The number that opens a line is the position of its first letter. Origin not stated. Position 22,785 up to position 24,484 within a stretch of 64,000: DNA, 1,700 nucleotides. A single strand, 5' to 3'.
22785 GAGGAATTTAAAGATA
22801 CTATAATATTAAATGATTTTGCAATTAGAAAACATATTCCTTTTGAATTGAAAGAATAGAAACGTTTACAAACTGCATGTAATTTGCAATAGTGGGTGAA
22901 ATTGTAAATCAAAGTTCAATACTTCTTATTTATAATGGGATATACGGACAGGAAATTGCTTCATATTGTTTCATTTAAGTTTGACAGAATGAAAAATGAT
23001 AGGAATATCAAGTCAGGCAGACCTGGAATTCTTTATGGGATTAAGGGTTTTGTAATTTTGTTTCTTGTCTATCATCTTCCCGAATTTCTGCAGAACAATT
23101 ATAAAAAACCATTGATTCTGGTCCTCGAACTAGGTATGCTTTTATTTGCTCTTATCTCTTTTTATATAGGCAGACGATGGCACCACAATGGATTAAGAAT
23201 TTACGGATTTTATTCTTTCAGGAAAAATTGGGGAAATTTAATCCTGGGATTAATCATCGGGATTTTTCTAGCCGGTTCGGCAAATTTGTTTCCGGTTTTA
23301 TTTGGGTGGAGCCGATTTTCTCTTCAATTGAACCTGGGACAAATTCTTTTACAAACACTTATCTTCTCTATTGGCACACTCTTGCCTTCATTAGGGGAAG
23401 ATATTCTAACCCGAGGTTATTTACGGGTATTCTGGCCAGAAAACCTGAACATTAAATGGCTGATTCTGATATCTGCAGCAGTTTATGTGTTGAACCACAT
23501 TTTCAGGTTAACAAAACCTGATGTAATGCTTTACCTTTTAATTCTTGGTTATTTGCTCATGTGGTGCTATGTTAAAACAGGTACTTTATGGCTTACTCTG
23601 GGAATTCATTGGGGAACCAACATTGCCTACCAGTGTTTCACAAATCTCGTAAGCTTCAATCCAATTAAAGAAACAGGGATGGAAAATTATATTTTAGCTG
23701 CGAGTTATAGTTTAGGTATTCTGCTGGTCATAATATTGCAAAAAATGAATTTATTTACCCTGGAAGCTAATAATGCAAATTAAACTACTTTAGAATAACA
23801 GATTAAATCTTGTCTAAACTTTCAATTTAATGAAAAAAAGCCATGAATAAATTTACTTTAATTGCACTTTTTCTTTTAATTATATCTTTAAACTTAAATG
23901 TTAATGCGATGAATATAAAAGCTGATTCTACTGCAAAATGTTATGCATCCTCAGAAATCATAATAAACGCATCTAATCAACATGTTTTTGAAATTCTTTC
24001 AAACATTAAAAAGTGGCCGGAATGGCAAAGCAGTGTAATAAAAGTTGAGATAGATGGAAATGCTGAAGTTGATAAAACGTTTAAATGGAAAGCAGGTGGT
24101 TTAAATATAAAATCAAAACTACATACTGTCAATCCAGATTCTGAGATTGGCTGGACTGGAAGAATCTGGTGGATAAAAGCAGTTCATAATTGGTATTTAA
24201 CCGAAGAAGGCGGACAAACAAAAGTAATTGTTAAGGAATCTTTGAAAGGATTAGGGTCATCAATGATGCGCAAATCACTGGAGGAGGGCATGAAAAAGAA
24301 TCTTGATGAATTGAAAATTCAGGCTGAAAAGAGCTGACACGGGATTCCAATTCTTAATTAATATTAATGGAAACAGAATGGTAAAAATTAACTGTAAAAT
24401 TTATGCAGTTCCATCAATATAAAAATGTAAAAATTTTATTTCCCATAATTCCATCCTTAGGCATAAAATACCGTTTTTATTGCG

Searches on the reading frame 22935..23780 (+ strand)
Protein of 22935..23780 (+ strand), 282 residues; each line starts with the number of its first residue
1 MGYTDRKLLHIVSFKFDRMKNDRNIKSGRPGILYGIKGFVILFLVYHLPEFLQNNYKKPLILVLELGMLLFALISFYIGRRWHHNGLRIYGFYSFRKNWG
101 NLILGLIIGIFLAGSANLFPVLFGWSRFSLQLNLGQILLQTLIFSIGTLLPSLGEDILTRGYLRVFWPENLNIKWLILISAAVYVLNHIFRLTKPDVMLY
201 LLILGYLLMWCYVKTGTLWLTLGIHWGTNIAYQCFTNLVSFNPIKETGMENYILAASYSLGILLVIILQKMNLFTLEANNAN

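Call 15: search_protein_families(library=pfam, proteins=[window:22935-23780:+], max_evalue=0.1)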
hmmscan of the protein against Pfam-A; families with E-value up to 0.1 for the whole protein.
window:22935-23780:+ (282 aa): 1 family
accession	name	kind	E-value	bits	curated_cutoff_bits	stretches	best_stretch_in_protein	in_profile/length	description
PF02517.21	Rce1-like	-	9.5e-13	48.7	22.4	1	141-230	5-92/93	Type II CAAX prenyl endopeptidase Rce1-like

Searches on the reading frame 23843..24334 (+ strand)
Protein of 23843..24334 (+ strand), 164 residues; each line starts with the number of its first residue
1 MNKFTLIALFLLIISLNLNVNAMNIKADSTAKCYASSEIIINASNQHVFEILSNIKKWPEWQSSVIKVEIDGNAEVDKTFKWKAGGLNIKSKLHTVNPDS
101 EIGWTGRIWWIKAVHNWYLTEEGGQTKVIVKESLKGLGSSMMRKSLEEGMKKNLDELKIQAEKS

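Call 15: search_protein_families(library=pfam, proteins=[window:23843-24334:+], max_evalue=0.1)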
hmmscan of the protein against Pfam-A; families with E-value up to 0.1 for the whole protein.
window:23843-24334:+ (164 aa): 4 families
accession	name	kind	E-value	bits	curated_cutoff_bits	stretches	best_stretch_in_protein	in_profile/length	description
PF10604.15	Polyketide_cyc2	-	2.5e-13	51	27.4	1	36-162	5-142/142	Polyketide cyclase / dehydrase and lipid transport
PF08327.17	AHSA1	-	1.3e-05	25.9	22.1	1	43-158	2-121/125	Activator of Hsp90 ATPase homolog 1-like protein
PF03364.25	Polyketide_cyc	-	7.1e-05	23.5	23.4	1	41-149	1-117/126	Polyketide cyclase / dehydrase and lipid transport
PF07550.17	Shr-like_HID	-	0.047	14.6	22.3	1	58-95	21-58/82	Heme-binding protein Shr-like, Hb-interacting domain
